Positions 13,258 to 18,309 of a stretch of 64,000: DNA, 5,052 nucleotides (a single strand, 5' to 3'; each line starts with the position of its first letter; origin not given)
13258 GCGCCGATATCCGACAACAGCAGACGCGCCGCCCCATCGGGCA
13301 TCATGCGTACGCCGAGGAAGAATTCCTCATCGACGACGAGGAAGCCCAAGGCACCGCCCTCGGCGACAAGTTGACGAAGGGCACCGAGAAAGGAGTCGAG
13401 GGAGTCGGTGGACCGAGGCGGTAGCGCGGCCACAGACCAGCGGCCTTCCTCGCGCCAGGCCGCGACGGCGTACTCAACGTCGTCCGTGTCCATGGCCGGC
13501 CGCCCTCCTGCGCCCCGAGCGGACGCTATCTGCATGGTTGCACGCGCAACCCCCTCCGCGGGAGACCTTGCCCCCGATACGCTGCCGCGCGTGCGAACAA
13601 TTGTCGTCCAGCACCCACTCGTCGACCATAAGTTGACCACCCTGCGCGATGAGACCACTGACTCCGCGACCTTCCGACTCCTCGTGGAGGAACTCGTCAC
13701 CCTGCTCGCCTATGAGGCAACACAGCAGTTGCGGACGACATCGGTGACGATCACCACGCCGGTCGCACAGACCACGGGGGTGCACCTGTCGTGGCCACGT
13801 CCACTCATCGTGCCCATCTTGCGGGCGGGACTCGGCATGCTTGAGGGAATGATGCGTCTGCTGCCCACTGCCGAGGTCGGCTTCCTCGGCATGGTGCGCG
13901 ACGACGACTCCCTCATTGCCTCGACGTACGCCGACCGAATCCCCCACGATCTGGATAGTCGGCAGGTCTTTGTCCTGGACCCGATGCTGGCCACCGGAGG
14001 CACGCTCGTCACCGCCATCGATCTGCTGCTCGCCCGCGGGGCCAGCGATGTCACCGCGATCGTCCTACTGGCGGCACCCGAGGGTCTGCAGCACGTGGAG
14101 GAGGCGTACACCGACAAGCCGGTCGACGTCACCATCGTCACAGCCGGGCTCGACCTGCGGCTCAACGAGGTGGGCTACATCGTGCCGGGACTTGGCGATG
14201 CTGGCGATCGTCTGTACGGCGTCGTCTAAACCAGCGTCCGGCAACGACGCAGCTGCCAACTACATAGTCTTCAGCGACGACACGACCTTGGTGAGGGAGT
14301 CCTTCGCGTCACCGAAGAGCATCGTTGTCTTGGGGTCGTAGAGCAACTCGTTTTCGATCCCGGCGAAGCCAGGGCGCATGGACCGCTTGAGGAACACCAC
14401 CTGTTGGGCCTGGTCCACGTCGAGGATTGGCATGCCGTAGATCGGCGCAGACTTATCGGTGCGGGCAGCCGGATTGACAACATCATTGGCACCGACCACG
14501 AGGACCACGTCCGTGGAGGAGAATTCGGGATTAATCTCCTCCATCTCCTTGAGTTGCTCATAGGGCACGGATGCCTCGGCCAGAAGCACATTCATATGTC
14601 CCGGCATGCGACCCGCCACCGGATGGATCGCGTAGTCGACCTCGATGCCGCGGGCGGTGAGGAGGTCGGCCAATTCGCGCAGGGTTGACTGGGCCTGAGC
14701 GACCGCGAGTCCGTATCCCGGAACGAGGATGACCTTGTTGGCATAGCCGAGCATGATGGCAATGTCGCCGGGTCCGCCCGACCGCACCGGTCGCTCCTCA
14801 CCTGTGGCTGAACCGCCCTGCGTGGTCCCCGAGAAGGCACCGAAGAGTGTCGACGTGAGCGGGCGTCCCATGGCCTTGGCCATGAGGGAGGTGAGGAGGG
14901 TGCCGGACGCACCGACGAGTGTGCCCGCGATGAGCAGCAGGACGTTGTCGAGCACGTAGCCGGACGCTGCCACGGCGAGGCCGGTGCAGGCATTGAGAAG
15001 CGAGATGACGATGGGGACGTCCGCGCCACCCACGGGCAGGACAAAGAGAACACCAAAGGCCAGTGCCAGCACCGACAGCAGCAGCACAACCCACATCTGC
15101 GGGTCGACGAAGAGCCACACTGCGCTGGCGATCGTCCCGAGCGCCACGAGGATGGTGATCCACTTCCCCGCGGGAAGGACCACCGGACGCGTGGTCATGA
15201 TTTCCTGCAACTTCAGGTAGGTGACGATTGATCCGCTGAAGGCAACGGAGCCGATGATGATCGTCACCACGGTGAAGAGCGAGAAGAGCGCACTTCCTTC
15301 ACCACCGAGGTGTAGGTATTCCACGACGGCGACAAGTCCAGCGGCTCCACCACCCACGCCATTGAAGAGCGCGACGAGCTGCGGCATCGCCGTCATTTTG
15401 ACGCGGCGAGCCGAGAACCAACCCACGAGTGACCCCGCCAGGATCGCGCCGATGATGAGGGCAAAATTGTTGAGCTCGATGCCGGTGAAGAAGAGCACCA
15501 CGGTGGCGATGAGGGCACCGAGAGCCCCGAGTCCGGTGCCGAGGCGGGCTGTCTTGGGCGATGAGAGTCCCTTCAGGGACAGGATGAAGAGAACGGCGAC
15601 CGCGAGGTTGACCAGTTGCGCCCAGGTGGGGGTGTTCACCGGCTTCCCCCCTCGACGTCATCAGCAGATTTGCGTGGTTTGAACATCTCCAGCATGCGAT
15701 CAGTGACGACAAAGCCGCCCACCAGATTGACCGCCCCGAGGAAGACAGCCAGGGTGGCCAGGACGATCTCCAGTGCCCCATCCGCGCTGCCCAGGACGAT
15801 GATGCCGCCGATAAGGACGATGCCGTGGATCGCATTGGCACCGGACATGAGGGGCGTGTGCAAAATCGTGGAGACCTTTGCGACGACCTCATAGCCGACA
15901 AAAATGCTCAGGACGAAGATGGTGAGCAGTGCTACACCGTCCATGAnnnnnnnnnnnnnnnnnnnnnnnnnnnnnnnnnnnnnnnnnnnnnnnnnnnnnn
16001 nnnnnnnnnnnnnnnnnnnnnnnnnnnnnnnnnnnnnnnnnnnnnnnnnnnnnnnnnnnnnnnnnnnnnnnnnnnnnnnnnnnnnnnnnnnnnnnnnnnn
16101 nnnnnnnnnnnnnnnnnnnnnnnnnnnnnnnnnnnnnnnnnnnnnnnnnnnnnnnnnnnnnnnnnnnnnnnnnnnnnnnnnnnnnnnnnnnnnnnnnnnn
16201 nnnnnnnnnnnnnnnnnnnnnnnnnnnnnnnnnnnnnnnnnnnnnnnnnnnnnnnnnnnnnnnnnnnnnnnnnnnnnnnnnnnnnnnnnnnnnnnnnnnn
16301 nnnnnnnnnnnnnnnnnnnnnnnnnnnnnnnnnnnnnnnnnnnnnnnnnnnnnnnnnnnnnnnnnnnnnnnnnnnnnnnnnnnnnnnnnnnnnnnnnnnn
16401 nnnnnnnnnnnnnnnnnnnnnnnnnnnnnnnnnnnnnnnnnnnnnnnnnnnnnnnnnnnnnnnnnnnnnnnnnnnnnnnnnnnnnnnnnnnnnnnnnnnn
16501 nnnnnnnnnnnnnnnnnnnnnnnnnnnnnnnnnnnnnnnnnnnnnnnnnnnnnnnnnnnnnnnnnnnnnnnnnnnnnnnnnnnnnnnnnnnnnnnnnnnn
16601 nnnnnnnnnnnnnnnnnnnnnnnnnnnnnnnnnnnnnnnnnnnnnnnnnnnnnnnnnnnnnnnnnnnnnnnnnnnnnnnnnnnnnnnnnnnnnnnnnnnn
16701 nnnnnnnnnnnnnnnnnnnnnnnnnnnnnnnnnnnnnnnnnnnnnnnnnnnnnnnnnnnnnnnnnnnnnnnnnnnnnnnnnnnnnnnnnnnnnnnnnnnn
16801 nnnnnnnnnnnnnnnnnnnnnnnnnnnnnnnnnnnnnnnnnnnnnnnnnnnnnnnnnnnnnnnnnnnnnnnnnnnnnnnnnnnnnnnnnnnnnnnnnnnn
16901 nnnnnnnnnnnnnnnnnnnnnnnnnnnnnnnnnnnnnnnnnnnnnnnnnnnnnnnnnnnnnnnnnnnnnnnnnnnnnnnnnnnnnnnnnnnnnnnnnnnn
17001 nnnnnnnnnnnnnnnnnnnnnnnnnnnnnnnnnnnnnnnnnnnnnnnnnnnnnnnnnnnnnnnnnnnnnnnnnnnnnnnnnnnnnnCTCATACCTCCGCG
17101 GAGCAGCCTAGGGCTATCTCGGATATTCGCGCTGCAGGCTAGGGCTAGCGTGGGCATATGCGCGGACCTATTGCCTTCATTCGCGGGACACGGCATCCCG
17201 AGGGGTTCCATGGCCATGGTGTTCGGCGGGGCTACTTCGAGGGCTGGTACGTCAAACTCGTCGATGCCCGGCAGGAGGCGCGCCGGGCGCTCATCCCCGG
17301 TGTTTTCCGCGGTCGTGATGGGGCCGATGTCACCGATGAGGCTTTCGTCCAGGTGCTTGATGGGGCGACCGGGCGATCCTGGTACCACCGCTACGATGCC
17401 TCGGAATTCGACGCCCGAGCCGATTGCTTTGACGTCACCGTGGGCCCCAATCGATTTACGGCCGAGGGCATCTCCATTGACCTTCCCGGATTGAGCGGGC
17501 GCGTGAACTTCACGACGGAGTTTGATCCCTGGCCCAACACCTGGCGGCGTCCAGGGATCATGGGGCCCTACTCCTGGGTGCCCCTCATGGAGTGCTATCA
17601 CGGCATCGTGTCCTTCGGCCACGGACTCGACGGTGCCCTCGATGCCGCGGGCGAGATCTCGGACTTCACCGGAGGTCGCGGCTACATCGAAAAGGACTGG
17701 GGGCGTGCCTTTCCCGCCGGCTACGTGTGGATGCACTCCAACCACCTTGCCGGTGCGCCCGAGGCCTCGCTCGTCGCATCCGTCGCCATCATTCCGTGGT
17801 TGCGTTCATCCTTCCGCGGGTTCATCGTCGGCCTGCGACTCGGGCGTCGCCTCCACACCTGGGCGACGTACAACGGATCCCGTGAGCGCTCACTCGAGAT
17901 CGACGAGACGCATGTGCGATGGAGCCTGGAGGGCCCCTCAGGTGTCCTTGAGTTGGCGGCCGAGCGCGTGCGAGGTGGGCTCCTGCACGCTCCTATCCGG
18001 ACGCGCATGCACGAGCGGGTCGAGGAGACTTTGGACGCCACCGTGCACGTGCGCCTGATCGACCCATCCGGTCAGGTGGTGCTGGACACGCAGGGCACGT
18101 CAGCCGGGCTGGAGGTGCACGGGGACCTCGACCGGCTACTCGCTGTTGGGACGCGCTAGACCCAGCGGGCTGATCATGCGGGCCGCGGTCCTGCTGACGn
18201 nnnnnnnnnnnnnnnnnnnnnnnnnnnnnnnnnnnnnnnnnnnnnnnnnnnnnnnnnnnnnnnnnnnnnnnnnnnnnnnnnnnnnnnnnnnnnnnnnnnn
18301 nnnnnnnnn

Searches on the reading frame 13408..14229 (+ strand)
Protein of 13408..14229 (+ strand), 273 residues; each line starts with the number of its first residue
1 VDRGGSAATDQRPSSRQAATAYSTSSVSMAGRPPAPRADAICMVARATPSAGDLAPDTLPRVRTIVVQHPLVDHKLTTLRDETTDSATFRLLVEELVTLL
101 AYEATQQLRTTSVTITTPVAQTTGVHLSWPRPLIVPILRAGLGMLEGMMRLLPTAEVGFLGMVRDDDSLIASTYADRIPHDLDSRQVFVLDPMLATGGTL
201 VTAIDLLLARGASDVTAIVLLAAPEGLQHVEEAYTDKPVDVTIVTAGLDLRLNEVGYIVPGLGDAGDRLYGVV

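Call 45: search_protein_families(library=pfam, proteins=[window:13408-14229:+], max_evalue=0.00001)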
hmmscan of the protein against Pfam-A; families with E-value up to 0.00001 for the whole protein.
window:13408-14229:+ (273 aa): 2 families
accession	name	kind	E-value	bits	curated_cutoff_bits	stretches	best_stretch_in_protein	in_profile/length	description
PF14681.12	UPRTase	-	1.5e-63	214.5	27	1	66-271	1-205/206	Uracil phosphoribosyltransferase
PF00156.33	Pribosyltran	-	6.7e-12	45.4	26.3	1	129-235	28-138/158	Phosphoribosyl transferase domain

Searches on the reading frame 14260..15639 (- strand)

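Call 45: search_protein_families(library=pfam, proteins=[window:14260-15639:-], max_evalue=0.00001)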
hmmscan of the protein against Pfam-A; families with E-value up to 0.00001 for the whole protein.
window:14260-15639:- (459 aa): 1 family
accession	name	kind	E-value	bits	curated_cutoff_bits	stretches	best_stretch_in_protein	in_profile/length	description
PF02233.22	PNTB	-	1.4e-174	581.8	31.7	1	8-454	2-455/456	NAD(P) transhydrogenase beta subunit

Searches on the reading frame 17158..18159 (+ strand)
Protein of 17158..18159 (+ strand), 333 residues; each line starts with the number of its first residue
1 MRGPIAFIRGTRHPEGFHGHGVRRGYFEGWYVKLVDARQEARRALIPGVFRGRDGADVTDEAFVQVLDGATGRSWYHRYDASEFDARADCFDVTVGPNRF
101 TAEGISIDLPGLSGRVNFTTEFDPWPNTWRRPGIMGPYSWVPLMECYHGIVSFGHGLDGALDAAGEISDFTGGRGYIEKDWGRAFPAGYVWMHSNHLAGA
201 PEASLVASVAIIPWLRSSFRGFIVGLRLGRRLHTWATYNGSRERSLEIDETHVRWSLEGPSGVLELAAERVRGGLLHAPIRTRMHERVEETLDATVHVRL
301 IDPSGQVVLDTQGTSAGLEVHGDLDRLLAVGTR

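Call 71: search_protein_families(library=pfam, proteins=[window:17158-18159:+], max_evalue=0.0001)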
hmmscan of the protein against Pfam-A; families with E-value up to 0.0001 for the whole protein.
window:17158-18159:+ (333 aa): 1 family
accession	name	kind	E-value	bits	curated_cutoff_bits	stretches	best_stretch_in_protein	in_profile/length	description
PF14249.11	Tocopherol_cycl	-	1.7e-17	64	26.6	1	134-322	145-335/335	Tocopherol cyclase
